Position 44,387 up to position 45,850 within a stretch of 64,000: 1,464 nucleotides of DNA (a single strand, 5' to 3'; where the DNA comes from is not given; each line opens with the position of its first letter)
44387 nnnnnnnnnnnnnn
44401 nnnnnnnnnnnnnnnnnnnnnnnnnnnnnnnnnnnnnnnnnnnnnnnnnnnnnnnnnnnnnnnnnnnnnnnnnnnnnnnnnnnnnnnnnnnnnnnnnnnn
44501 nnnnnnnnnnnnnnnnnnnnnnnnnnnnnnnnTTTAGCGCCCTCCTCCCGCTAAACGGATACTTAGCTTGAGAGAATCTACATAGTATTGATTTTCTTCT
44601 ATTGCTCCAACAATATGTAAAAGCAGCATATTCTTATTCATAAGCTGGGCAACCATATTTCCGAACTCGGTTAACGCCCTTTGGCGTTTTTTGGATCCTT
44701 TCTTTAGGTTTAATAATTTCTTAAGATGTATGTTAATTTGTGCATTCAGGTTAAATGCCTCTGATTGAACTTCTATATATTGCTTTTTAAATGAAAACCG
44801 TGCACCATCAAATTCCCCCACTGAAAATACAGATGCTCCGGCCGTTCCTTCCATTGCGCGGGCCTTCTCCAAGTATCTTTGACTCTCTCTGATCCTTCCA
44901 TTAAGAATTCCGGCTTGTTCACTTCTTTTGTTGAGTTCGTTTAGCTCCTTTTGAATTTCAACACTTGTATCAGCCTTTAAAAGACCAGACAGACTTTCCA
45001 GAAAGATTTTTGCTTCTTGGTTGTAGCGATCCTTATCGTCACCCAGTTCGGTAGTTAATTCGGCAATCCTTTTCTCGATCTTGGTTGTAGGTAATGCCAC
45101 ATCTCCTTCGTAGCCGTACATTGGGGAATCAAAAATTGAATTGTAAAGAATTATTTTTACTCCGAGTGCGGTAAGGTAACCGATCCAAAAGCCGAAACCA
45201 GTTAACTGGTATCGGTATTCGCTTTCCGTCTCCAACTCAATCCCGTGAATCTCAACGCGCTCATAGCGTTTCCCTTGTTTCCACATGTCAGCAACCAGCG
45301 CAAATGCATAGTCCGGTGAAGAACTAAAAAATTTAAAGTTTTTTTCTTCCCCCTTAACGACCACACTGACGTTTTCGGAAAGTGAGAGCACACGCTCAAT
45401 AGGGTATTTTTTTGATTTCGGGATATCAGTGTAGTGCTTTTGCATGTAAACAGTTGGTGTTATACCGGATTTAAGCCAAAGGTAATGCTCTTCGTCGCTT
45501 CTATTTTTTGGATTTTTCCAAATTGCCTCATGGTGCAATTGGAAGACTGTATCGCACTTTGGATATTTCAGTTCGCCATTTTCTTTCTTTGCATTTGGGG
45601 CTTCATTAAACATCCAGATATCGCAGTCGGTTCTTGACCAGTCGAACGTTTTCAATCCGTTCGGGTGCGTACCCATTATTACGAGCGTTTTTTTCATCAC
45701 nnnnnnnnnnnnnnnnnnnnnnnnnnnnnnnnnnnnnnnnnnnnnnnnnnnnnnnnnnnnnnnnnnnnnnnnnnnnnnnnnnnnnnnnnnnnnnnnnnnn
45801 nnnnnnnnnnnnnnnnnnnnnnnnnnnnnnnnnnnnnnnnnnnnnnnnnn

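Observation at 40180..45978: Operon around a 1312-aa protein built from about 150 SPSASx hexapeptide repeats, with a duplicated C-terminal module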

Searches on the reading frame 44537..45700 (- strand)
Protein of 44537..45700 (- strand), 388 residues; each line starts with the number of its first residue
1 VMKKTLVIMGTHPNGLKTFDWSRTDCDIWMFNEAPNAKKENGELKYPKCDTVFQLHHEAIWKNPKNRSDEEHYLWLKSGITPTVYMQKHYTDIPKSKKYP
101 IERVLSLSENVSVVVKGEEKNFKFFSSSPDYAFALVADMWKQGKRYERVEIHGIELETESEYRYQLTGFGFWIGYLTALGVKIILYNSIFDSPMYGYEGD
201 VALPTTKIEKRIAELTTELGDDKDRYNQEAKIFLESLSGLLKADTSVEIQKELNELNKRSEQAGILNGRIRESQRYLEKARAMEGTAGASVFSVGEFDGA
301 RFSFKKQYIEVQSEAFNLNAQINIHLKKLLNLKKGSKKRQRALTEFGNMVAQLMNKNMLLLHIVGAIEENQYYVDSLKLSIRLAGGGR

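Call 5: search_protein_families(library=pfam, proteins=[window:44537-45700:-], max_evalue=0.1)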
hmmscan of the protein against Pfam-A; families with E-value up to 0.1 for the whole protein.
window:44537-45700:- (388 aa): 0 families

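Call 6: search_protein_families(library=phrogs, proteins=[window:44537-45700:-], max_evalue=0.1)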
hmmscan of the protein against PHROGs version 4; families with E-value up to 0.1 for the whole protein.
window:44537-45700:- (388 aa): 1 family
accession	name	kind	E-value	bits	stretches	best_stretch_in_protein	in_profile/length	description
phrog_556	-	head and packaging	0.089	13.5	0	302-356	25-82/295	minor head protein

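Call 10: find_homologous_proteins(query=window:44537-45700:-)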
Query window:44537-45700:- (388 aa): 139 proteins with E <= 0.001 among 4931 candidates; the best 120 are listed.
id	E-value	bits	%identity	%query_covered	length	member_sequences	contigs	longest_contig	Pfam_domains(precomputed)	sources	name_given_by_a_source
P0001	6.0e-257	869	99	100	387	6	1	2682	-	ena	-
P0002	2.9e-207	706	79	99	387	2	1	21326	-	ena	-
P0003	3.9e-200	682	77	99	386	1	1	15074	-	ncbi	-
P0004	1.3e-196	671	76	99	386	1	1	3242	-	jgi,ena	-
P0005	2.5e-192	657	74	99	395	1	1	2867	-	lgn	-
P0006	4.3e-192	656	72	99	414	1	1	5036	-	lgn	-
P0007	7.2e-192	655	72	100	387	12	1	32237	-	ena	-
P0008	7.0e-191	652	74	99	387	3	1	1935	-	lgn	-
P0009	2.1e-188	644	72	99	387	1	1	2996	-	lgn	-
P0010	4.8e-187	639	72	99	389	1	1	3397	-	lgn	-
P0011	1.5e-185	635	71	100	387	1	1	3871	-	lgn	-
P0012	1.5e-183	628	71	97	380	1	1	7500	-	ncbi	-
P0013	2.5e-183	627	70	100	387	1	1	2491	-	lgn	-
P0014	2.7e-183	627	70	99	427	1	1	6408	-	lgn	-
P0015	3.2e-182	624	70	99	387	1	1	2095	-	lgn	-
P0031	2.9e-170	584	66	99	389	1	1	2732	-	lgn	-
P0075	2.5e-152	525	61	97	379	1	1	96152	-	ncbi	-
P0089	4.3e-146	505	59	99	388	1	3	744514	-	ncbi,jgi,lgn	-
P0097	4.6e-137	475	58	98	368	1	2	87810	-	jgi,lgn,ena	-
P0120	2.5e-66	242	35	100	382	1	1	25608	-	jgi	jgi:hypothetical protein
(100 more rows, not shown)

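Call 11: find_encoding_contigs(protein=P0089, flank=10000, max_places=3)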
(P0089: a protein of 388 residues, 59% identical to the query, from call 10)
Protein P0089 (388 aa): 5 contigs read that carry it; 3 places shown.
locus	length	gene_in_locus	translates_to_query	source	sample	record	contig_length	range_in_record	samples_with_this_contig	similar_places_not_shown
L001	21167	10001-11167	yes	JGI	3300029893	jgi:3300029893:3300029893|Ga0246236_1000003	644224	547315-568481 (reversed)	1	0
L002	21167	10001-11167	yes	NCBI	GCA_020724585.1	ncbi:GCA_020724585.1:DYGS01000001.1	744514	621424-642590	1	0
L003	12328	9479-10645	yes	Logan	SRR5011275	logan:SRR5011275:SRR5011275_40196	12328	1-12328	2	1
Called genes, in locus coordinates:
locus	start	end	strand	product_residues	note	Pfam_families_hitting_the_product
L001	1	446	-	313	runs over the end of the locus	PF02743:dCache_1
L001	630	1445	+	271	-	PF00535:Glycos_transf_2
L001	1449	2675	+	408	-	PF13522:GATase_6 (weak), PF13537:GATase_7, PF00733:Asn_synthase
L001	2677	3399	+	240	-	-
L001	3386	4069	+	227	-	-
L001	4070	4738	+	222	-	-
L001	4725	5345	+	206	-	PF13578:Methyltransf_24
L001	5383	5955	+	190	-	PF13578:Methyltransf_24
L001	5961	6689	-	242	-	PF08843:AbiEii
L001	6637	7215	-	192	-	-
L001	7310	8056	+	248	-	-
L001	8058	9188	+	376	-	PF00535:Glycos_transf_2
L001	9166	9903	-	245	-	PF13489:Methyltransf_23, PF08242:Methyltransf_12 (weak)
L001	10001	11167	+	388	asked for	-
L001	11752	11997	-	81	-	-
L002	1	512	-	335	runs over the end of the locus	PF02743:dCache_1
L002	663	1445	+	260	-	PF00535:Glycos_transf_2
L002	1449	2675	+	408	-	PF13522:GATase_6 (weak), PF13537:GATase_7, PF00733:Asn_synthase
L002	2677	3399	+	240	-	-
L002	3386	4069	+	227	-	-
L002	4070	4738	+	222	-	-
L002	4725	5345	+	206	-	PF13578:Methyltransf_24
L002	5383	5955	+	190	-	PF13578:Methyltransf_24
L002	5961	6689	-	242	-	PF08843:AbiEii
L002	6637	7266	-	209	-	-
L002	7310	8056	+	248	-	-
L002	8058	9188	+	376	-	PF00535:Glycos_transf_2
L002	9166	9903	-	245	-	PF13489:Methyltransf_23, PF08242:Methyltransf_12 (weak)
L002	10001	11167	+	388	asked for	-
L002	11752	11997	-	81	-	-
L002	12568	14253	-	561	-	-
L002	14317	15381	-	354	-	-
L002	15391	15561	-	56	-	-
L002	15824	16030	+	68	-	-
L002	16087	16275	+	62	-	PF02416:TatA_B_E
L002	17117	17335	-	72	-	PF12728:HTH_17, PF00376:MerR (weak), PF13411:MerR_1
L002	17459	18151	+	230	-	PF01797:Y1_Tnp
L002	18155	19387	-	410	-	PF01255:Prenyltransf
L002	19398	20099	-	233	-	PF08843:AbiEii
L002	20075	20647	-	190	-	-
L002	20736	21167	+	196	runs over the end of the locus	-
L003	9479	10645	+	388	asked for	-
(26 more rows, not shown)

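Call 12: find_encoding_contigs(protein=P0002, flank=10000, max_places=3)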
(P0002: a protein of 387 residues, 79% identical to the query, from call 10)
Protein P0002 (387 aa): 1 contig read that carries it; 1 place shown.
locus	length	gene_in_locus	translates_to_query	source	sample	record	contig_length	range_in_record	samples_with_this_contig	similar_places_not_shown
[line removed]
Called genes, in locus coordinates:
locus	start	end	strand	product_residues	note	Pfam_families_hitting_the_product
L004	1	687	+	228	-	?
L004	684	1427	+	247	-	PF02348:CTP_transf_3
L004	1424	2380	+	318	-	PF01073:3Beta_HSD, PF01370:Epimerase, PF02719:Polysacc_synt_2, PF04321:RmlD_sub_bind, PF16363:GDP_Man_Dehyd, PF13460:NAD_binding_10, PF07993:NAD_binding_4 (weak)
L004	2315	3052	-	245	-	PF13489:Methyltransf_23, PF13847:Methyltransf_31 (faint), PF08241:Methyltransf_11 (weak), PF08242:Methyltransf_12 (faint)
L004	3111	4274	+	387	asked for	-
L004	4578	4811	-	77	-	-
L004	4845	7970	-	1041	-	-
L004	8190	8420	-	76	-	-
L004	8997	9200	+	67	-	PF02416:TatA_B_E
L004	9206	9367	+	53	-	PF02416:TatA_B_E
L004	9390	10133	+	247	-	PF00902:TatC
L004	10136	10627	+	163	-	PF14512:TM1586_NiRdase (faint), PF00881:Nitroreductase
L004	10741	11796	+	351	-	PF13784:Fic_N (weak), PF02661:Fic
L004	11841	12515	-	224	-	PF00293:NUDIX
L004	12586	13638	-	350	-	PF02661:Fic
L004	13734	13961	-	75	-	-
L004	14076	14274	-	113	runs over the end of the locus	-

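Call 21: search_protein_families(library=ncbifam, proteins=[window:44537-45700:-], max_evalue=0.1)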
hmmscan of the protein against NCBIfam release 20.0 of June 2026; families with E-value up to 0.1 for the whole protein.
window:44537-45700:- (388 aa): 0 families

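Call 25: predict_structure(alignment_id=A1)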
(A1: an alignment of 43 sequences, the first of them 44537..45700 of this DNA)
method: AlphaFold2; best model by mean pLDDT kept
length: 388 residues; sequences in the alignment: 43
mean_pLDDT: 90.0   pTM: 0.68
mean pLDDT of the five models: 90.0, 89.3, 88.8, 88.0, 88.0
residues with pLDDT >= 90: 266; 70-90: 94; 50-70: 26; < 50: 2
segments of 3 or more residues with pLDDT < 50: none
pLDDT, mean of each block of 10 residues (from residue 1): 91 87 94 80 90 89 78 91 94 95 91 91 84 95 95 75 77 94 88 61 93 97 93 95 94 94 97 98 94 89 96 96 95 95 96 96 98 87 61
secondary structure, 60 per line:
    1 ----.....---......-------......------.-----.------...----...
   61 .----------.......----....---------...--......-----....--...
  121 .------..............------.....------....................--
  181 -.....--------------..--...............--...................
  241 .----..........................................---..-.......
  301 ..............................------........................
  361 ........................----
elements in order: E5-9 H13-18 E26-31 E51-53 H58-61 H72-78 E83-86 E96-98 H101-106 E112-115 E118-121 H128-141 E148-152 H159-178 E182-186 H205-219 H222-241 H246-287 H294-330 H337-384

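Call 35: search_solved_structures(query=A1, max_evalue=10, show_alignments=2)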
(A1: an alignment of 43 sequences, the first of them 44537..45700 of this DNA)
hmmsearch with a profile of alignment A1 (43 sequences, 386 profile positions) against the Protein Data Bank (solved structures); distinct sequences matched with E-value up to 10: 6.
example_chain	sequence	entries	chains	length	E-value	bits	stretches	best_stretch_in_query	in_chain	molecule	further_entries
4y6c_A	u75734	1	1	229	0.026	16.7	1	225-291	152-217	ANSERINA PUTATIVE KINESIN LIGHT chain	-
4y6w_A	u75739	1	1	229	0.033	16.4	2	224-291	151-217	NaB(AB)3ACb - light chain TPR-like repeats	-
2qo6_A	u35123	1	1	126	0.6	12.3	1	79-127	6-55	Liver-basic fatty acid binding protein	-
2qo4_A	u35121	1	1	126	0.73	12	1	79-125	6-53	Liver-basic fatty acid binding protein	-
2qo5_A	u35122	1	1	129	0.81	11.8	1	79-125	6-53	Liver-basic fatty acid binding protein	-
6rvr_A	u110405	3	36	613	1.1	11.4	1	237-288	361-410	Portal protein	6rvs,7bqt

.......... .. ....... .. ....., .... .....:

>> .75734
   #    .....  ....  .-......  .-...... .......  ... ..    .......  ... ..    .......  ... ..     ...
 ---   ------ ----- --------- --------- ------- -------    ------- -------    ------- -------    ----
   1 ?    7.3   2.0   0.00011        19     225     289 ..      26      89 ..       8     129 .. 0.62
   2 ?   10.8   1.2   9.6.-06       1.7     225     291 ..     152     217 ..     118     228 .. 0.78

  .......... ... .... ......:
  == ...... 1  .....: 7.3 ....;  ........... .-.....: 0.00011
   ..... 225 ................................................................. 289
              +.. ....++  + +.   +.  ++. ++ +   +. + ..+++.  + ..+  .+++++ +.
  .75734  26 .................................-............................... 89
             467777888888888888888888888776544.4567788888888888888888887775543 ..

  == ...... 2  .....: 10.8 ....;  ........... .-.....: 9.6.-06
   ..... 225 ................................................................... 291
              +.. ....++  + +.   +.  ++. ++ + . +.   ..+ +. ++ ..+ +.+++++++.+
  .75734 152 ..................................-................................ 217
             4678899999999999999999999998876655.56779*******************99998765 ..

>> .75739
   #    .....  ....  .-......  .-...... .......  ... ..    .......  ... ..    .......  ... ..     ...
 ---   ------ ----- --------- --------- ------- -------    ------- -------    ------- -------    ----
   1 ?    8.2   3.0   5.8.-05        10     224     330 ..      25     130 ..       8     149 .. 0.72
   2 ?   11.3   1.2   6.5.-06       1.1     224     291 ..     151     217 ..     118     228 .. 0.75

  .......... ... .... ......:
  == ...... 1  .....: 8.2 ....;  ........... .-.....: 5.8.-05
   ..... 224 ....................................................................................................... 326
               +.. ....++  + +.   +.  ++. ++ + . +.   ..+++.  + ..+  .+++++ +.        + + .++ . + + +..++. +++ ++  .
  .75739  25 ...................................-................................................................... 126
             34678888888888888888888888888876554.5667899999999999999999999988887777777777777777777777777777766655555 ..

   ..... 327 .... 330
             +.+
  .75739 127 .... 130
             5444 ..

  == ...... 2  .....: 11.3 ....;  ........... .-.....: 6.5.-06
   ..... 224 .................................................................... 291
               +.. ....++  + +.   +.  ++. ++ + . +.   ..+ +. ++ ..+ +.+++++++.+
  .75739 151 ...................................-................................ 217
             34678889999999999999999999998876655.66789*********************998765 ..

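Call 65: find_encoding_contigs(protein=P0120, flank=9000, max_places=1)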
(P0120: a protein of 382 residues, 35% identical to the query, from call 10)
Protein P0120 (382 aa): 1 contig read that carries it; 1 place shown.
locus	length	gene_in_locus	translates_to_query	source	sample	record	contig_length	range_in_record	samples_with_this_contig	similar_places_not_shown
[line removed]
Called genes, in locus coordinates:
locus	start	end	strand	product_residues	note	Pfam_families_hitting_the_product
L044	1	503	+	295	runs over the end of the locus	-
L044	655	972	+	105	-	-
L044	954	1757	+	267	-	PF04055:Radical_SAM, PF13186:SPASM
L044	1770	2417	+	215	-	PF13489:Methyltransf_23 (weak), PF13847:Methyltransf_31 (weak), PF08241:Methyltransf_11, PF08242:Methyltransf_12, PF13649:Methyltransf_25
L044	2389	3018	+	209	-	PF01973:MptE-like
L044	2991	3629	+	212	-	-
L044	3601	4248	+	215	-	PF00535:Glycos_transf_2 (weak)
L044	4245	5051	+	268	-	PF04233:Phage_Mu_F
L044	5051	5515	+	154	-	-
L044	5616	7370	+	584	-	PF05065:Phage_capsid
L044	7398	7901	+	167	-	-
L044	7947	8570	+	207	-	-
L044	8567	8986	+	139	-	-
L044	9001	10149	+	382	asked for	-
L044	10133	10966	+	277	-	PF00535:Glycos_transf_2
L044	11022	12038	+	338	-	-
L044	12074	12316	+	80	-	-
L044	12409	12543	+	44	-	-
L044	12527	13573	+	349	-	?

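Call 66: find_encoding_contigs(protein=P0097, flank=9000, max_places=1)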
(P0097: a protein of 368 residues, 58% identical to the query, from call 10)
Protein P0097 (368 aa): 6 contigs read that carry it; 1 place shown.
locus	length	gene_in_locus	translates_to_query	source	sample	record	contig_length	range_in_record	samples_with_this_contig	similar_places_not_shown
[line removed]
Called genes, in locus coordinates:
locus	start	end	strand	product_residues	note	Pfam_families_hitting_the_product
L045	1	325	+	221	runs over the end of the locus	-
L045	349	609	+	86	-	PF01541:GIY-YIG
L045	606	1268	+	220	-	-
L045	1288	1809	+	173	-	-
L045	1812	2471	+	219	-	-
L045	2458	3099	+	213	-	-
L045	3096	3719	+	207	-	PF13578:Methyltransf_24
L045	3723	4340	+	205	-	PF13578:Methyltransf_24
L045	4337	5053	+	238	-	-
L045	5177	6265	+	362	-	PF00535:Glycos_transf_2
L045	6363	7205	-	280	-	PF00535:Glycos_transf_2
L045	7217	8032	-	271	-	-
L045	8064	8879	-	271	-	-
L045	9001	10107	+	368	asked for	-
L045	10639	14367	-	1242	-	-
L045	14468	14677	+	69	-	-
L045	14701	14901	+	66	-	-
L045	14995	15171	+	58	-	PF02416:TatA_B_E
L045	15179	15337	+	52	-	PF02416:TatA_B_E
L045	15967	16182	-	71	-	-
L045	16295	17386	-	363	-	PF01476:LysM, PF23473:LysM3_LYK4_5 (weak), PF01476:LysM, PF01551:Peptidase_M23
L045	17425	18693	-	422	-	PF07497:Rho_RNA_bind, PF00006:ATP-synt_ab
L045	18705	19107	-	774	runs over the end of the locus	-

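Call 67: find_encoding_contigs(protein=P0075, flank=9000, max_places=1)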
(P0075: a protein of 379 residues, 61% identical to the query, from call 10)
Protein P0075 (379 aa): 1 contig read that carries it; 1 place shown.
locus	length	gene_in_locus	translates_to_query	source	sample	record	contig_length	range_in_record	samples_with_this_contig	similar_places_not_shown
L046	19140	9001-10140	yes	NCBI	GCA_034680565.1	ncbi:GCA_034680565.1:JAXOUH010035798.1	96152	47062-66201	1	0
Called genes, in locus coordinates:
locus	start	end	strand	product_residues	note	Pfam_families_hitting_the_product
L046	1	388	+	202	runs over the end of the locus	PF13578:Methyltransf_24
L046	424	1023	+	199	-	-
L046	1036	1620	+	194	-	PF13578:Methyltransf_24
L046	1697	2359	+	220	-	-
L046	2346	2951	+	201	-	PF08241:Methyltransf_11 (weak), PF13578:Methyltransf_24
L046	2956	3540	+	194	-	-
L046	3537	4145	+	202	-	PF13578:Methyltransf_24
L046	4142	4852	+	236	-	-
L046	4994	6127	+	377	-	PF00535:Glycos_transf_2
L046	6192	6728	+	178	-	-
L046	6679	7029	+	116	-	-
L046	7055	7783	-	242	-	PF02348:CTP_transf_3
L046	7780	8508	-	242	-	PF13847:Methyltransf_31 (faint), PF13489:Methyltransf_23, PF08241:Methyltransf_11 (weak), PF08242:Methyltransf_12 (faint)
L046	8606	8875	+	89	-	PF13560:HTH_31, PF12844:HTH_19 (weak), PF01381:HTH_3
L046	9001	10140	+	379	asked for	-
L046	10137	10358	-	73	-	-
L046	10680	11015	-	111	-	-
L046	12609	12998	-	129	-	-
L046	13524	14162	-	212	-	-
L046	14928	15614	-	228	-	-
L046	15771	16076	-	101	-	-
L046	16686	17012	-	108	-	-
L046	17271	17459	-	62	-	-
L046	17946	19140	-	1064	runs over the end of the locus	-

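Call 88: search_protein_representatives(alignment_id=A1)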
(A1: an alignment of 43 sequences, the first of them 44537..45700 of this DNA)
Query: 43 sequences, 386 profile positions. Proteins with E-value up to 0.001 (for the whole library): 2732; up to 1e-10: 1332; up to 1e-30: 229. The best 150 are listed.
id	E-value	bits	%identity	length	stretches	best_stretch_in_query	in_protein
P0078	1.3e-170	584.0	-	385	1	1-384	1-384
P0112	3.2e-145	500.4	-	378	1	1-385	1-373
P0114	1.1e-142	492.1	-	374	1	2-385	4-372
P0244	1.0e-129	449.3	-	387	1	1-384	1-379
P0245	1.1e-126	439.3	-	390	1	1-385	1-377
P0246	3.4e-125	434.5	-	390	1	1-384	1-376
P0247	4.1e-108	378.2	-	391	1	1-385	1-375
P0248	7.2e-105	367.6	-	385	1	1-385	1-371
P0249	1.0e-103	363.8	-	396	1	1-385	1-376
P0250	1.6e-103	363.2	-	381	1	1-385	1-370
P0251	5.1e-102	358.2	-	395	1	2-384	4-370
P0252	4.5e-101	355.1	-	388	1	1-385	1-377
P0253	9.6e-101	354.0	-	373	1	1-385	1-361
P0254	3.9e-100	352.0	-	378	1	1-377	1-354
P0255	8.7e-100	350.8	-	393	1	3-385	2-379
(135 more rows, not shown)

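Call 90: search_protein_families(library=phrogs, alignment_id=A5, max_evalue=0.001)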
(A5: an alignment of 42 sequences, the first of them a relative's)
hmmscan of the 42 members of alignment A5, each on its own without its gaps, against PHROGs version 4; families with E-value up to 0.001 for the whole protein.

A. member 1, P0300 (354 aa): 0 families

B. families by the number of members that match (of 42 scanned): 6 families
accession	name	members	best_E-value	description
phrog_3281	-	1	1.9e-10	endonuclease VII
phrog_10541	-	1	5.5e-06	-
phrog_2724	-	1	1.5e-05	-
phrog_390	-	1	3.7e-05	Arc-like repressor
phrog_23205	-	1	0.00011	-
phrog_38661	-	1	0.00084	-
